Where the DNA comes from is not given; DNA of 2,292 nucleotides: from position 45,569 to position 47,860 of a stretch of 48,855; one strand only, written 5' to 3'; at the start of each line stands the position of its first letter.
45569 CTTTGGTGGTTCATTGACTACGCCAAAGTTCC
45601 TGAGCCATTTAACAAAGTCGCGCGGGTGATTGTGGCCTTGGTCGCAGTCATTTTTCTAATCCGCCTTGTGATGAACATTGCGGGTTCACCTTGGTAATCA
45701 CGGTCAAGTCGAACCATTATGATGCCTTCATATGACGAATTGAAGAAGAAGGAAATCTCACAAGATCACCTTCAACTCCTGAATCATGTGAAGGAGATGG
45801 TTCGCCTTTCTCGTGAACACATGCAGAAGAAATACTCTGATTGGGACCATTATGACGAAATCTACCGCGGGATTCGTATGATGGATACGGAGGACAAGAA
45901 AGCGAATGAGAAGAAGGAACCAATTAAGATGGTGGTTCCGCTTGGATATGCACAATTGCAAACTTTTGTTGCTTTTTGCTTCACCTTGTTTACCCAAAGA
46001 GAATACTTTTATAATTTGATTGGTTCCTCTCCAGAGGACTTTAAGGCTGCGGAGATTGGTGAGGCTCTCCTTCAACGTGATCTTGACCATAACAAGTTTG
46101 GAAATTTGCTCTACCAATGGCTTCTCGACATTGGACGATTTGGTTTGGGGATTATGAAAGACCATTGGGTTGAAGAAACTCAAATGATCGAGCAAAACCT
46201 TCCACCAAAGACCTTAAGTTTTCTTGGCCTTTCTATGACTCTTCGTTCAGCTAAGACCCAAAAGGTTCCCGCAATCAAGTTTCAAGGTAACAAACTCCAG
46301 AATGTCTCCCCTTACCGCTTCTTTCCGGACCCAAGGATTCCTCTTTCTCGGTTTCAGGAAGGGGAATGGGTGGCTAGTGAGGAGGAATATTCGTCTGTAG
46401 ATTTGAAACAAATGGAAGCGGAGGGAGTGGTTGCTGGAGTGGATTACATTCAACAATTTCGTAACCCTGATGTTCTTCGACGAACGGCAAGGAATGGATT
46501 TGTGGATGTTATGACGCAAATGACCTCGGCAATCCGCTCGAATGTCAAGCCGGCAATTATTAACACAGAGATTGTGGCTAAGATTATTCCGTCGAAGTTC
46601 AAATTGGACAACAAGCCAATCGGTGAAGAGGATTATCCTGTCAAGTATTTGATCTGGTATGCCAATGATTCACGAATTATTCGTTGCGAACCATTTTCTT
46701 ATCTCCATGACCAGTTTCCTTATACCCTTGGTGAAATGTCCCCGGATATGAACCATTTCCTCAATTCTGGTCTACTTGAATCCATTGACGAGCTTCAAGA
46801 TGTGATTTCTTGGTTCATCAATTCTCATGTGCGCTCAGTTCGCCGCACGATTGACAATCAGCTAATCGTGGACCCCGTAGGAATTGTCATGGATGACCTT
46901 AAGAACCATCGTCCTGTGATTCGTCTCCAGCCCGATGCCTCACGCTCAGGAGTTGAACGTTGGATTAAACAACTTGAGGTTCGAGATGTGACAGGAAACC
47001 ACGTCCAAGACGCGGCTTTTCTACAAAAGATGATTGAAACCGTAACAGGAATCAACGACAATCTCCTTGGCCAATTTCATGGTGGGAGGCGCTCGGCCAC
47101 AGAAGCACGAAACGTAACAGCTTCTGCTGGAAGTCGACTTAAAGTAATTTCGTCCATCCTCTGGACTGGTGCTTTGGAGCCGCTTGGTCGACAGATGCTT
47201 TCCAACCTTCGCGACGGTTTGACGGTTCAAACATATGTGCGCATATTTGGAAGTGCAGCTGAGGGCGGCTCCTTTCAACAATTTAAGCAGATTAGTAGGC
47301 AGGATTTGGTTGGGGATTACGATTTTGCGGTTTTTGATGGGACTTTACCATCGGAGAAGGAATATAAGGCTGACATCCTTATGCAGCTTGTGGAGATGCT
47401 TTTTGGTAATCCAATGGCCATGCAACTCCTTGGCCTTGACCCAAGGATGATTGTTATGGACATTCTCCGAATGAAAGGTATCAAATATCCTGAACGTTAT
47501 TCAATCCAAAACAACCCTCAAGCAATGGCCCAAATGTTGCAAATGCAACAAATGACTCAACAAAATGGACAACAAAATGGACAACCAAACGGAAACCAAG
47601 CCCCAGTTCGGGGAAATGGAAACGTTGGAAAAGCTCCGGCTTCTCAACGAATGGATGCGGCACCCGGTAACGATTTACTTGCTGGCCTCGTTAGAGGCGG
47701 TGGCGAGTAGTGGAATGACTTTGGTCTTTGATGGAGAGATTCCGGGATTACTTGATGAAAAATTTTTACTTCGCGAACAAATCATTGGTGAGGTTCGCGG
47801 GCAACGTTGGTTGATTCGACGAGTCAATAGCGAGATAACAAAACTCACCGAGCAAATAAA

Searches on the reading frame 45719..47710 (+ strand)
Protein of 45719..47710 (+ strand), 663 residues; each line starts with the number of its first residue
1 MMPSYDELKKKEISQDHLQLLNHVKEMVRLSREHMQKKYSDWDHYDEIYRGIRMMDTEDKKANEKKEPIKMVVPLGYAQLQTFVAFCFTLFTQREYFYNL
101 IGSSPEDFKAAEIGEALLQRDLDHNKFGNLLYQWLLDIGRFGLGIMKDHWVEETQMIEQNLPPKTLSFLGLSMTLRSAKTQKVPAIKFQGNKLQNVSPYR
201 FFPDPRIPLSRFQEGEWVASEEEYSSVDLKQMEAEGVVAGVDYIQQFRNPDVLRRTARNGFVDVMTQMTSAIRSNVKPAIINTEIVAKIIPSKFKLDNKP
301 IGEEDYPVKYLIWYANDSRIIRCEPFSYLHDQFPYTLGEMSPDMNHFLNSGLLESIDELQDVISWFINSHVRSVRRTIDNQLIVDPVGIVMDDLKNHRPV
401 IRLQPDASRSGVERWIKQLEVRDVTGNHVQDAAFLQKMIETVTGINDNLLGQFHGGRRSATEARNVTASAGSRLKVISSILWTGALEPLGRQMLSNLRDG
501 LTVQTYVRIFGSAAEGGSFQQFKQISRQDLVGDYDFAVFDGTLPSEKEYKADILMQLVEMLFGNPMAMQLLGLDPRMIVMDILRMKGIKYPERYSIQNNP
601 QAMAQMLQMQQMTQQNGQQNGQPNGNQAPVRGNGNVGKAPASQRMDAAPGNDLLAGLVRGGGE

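Call 11: search_protein_families(library=pfam, proteins=[window:45719-47710:+], max_evalue=0.01)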
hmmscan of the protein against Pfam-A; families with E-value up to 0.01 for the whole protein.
window:45719-47710:+ (663 aa): 2 families
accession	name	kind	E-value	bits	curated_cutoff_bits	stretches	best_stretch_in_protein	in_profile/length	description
PF23899.1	SU10_portal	-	2.7e-19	69.5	30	1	309-616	293-586/593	Phage SU10 portal protein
PF16510.12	P22_portal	-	4.3e-09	35.9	26.1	1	392-620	341-581/594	Phage P22-like portal protein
